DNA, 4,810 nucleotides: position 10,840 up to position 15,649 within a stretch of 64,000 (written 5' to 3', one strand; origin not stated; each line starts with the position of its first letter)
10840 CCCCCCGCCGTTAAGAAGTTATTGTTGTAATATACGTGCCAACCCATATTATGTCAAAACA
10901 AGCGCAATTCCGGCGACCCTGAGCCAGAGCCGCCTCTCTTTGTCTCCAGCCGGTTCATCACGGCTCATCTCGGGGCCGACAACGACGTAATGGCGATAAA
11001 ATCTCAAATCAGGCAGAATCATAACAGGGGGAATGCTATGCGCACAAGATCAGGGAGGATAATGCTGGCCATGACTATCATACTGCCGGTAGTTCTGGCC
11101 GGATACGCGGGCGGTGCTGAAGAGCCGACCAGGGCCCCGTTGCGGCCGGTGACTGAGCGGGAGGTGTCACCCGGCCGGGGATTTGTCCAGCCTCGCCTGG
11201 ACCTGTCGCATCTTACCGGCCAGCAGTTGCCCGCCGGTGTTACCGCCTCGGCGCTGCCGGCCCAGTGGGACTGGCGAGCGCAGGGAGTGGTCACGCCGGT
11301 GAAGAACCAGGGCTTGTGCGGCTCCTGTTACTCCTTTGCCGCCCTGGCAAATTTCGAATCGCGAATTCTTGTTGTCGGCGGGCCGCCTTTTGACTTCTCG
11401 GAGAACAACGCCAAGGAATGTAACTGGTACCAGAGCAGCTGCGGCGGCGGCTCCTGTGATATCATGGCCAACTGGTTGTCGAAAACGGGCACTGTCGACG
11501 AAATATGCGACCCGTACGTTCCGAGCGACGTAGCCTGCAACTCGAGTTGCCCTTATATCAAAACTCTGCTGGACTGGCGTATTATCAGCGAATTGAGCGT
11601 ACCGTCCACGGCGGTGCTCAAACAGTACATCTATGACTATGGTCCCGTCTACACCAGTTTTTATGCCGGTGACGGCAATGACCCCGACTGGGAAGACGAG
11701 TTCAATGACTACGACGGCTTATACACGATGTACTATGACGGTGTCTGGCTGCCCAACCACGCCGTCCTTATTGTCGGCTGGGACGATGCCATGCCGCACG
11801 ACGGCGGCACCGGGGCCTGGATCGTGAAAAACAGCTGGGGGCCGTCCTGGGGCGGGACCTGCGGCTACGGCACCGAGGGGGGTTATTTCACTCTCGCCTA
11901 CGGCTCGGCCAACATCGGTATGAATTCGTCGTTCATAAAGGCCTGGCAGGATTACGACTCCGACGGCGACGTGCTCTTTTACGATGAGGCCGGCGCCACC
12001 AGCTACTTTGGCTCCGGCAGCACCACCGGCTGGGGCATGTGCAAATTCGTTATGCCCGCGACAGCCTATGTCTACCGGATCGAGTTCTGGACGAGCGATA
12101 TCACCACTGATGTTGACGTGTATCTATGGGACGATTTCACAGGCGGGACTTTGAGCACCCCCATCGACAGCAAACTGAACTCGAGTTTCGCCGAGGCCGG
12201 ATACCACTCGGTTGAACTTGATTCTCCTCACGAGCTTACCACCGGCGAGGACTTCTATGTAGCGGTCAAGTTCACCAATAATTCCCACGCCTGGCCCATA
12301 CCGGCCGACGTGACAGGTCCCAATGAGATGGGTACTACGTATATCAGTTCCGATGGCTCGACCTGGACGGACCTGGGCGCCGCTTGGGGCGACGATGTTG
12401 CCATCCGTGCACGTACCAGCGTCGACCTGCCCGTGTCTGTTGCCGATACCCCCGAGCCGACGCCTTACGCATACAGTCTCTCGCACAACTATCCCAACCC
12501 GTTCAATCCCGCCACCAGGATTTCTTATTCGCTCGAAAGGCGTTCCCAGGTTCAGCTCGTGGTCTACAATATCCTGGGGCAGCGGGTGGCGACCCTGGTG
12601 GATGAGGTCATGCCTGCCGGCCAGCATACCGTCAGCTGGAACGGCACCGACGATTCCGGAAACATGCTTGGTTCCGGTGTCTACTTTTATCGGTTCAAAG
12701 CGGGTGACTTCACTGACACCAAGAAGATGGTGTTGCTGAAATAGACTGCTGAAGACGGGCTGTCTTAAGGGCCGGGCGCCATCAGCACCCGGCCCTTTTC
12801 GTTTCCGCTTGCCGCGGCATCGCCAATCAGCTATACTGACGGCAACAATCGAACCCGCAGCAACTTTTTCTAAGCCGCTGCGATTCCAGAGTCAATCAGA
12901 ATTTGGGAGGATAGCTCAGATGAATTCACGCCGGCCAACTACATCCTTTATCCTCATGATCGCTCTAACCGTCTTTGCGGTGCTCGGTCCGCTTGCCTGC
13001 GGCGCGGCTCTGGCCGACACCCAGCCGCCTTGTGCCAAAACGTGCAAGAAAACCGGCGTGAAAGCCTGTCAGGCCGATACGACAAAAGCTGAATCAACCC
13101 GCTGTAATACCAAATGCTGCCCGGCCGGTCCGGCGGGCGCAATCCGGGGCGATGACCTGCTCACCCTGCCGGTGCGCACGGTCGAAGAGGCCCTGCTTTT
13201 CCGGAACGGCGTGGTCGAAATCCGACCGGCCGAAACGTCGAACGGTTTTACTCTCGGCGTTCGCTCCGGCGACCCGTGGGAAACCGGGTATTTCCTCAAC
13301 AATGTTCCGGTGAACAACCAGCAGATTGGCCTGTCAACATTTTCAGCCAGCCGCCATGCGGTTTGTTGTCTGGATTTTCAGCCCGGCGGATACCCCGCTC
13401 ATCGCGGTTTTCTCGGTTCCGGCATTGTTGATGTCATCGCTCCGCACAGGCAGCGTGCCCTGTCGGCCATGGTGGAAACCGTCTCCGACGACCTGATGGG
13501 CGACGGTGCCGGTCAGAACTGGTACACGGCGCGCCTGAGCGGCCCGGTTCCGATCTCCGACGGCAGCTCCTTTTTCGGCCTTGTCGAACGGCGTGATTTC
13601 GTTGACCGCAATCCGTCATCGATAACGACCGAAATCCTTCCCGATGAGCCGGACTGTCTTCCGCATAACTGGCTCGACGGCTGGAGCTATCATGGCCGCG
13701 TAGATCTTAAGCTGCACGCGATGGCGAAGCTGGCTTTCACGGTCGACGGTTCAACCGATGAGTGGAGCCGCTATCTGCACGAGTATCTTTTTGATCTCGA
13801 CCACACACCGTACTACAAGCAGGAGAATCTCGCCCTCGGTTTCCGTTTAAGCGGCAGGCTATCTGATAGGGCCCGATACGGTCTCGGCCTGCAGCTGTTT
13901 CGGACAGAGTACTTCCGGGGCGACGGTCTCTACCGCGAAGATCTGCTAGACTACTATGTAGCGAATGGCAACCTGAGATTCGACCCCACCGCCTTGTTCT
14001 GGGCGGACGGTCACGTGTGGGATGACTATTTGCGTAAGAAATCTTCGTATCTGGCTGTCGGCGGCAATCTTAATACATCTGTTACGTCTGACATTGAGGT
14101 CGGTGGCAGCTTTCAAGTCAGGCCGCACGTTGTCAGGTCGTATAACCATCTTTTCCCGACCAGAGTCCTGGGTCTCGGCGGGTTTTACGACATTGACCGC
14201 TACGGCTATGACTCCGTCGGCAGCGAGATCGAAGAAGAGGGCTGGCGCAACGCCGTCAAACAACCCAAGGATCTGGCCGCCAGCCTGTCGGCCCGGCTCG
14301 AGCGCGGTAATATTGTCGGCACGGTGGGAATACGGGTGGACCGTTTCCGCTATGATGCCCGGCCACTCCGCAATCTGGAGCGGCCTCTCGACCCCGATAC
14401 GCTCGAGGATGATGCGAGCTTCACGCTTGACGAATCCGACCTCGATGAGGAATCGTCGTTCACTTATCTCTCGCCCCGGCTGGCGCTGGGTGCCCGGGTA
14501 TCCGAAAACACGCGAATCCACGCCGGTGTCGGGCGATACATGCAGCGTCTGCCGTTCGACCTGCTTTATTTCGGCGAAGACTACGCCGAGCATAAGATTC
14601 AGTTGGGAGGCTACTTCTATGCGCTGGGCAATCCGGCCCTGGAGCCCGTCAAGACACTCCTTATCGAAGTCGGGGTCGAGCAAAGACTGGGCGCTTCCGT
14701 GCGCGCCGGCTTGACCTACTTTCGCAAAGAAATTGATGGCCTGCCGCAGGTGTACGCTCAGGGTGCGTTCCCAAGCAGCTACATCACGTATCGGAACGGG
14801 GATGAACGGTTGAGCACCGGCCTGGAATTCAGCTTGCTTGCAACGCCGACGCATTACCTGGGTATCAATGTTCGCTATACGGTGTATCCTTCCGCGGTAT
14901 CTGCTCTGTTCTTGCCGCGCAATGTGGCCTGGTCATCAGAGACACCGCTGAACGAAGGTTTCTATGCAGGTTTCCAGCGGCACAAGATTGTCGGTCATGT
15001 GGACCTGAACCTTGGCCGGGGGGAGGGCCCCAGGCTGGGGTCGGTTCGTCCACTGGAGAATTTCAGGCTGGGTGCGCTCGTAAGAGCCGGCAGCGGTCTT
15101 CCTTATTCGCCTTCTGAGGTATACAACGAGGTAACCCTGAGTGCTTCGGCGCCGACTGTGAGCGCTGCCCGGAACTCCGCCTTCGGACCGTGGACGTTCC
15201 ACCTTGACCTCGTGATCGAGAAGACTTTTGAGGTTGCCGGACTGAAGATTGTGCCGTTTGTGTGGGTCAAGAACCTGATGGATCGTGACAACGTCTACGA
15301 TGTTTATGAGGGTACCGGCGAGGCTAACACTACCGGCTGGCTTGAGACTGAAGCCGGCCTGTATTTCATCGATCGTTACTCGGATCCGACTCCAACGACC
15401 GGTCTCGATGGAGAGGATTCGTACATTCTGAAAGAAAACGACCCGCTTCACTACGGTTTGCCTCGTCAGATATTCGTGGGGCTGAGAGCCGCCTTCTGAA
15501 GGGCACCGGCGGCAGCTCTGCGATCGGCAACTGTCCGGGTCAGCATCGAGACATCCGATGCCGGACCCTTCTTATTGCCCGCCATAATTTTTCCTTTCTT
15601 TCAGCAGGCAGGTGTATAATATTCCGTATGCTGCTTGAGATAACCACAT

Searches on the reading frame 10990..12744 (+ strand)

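Call 49: search_protein_families(library=pfam, proteins=[window:10990-12744:+], max_evalue=0.0001)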
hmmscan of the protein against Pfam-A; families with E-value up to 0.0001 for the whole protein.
window:10990-12744:+ (584 aa): 5 families
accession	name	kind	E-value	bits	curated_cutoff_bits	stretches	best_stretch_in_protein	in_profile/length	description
PF00112.29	Peptidase_C1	-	2.9e-34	119.5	20.7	1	89-313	1-214/220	Papain family cysteine protease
PF18560.7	Lectin_like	-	1.5e-17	64.7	27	1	331-474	4-154/156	Lectin like domain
PF13860.13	FlgD_ig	-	2.6e-10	40.6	27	1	516-568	19-72/79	FlgD Ig-like domain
PF13585.12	CHU_C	-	1.5e-05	25.5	27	0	515-577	23-79/86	CHU_C Type IX secretion signal domain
PF18962.6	Por_Secre_tail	-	1.7e-05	25.5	27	1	501-581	2-74/75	Secretion system C-terminal sorting domain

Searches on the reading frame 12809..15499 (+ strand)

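Call 49: search_protein_families(library=pfam, proteins=[window:12809-15499:+], max_evalue=0.0001)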
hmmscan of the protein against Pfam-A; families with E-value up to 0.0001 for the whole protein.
window:12809-15499:+ (896 aa): 1 family
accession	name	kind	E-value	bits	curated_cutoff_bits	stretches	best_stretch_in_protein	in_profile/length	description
PF14905.12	OMP_b-brl_3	-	3.6e-05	23.4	27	1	601-693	203-293/408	Outer membrane protein beta-barrel family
